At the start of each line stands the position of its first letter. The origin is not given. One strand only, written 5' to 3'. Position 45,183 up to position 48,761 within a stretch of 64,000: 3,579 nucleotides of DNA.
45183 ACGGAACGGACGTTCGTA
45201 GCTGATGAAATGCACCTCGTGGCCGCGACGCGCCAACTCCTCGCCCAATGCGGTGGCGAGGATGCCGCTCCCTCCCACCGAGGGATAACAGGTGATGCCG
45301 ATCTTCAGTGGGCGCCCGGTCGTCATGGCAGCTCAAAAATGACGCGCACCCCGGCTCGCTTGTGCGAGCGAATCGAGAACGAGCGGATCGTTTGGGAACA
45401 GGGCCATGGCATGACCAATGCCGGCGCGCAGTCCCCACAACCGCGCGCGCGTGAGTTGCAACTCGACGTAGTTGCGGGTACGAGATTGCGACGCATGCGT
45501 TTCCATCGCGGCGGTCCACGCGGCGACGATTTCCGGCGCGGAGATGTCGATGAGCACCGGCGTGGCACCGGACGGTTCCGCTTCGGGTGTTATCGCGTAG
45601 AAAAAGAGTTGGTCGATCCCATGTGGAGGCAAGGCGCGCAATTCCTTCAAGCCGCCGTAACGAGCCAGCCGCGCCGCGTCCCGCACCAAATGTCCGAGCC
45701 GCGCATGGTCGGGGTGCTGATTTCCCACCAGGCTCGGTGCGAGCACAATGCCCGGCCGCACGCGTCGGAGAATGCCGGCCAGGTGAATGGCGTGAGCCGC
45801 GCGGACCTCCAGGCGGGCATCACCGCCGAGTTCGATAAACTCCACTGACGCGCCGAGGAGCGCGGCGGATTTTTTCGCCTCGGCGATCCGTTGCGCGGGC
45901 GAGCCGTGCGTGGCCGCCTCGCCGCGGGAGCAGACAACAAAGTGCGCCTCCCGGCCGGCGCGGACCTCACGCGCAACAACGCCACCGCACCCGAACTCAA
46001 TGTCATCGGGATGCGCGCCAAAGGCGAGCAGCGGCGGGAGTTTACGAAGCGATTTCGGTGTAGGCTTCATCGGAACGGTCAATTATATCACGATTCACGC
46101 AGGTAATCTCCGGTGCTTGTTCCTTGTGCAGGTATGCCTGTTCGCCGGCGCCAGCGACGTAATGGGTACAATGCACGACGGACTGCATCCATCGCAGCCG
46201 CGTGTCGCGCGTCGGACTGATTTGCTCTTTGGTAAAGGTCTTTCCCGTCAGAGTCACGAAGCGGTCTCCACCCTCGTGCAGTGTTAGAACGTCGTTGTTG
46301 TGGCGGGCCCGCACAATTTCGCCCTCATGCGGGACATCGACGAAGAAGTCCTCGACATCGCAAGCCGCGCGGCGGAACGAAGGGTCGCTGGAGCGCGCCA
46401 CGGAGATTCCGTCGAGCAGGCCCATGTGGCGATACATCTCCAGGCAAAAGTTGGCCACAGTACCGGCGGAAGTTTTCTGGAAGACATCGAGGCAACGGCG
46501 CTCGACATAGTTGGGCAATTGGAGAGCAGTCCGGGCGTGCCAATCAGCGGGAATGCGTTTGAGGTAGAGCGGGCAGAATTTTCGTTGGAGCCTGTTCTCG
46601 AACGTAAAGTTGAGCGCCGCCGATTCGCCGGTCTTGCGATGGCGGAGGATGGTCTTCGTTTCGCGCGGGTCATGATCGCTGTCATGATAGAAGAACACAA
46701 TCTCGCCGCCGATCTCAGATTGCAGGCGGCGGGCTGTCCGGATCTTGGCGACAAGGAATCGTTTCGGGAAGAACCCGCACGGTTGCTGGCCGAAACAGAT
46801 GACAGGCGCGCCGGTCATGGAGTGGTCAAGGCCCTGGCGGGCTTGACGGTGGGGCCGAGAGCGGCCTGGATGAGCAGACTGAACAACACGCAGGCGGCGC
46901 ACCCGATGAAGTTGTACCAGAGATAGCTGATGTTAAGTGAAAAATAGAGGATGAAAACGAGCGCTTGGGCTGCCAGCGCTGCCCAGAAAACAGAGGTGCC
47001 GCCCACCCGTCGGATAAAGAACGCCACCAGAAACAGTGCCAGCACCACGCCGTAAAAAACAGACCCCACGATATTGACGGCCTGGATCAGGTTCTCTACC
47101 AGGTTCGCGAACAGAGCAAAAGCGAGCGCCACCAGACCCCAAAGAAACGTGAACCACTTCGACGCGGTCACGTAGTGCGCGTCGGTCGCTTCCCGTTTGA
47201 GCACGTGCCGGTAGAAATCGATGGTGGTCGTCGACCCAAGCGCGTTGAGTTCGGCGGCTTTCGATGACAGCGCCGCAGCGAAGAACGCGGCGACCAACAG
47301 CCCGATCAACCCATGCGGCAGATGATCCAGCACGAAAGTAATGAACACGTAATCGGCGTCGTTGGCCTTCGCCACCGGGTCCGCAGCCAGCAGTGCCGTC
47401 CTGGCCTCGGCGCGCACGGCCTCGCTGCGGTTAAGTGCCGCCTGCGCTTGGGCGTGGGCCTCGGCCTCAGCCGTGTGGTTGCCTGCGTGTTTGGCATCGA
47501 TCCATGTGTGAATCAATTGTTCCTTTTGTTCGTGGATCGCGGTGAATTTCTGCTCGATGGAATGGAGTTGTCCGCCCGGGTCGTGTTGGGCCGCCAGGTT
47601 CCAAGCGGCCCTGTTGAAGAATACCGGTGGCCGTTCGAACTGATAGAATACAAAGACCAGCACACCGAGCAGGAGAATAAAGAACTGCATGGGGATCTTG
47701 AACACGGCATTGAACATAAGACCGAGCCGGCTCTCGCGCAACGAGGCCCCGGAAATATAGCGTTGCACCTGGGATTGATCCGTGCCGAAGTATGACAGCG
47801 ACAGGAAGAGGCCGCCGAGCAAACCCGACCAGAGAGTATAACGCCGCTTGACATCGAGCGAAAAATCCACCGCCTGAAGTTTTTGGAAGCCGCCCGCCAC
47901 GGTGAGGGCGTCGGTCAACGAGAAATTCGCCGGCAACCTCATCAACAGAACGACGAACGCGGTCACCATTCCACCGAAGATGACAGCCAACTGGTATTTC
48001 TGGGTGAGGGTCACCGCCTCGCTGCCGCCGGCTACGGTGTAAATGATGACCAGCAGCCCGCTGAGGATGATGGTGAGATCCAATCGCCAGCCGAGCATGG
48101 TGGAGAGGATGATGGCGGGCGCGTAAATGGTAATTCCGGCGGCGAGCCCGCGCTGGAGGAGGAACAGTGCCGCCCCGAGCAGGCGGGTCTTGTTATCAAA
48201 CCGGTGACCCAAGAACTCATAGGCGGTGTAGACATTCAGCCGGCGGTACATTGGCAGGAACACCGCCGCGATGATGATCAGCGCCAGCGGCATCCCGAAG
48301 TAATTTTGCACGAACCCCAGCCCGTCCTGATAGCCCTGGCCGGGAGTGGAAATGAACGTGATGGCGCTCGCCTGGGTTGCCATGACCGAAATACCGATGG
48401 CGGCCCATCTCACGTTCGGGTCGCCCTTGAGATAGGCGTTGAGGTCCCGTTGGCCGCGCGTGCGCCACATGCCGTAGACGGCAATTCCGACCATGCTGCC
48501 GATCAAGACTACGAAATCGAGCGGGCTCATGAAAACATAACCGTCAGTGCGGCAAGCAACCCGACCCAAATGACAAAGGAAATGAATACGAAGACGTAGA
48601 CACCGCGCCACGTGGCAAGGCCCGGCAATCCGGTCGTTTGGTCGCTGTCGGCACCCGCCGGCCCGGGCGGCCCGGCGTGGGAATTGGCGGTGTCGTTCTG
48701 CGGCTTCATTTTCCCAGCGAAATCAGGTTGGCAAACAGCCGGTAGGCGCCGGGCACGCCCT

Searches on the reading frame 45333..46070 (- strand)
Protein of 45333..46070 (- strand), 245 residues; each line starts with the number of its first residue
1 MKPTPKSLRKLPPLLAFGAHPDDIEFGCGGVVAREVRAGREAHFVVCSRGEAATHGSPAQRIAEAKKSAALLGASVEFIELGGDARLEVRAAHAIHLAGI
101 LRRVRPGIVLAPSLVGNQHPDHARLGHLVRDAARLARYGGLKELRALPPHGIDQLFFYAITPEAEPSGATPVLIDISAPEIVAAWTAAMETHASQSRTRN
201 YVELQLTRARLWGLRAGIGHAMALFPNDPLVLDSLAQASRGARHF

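Call 43: search_protein_families(library=pfam, max_evalue=0.00001, proteins=[window:45333-46070:-])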
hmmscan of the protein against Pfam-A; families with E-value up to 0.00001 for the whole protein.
window:45333-46070:- (245 aa): 1 family
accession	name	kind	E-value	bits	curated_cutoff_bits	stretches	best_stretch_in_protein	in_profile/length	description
PF02585.22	PIG-L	-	2.2e-22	80.4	28.2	1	15-132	1-128/129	GlcNAc-PI de-N-acetylase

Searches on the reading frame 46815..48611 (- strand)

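Call 43: search_protein_families(library=pfam, max_evalue=0.00001, proteins=[window:46815-48611:-])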
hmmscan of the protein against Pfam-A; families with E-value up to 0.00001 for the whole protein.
window:46815-48611:- (598 aa): 1 family
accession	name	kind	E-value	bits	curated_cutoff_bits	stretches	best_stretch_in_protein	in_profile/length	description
PF00474.23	SSF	-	4.5e-37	128.3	22.8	2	62-323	3-258/406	Sodium:solute symporter family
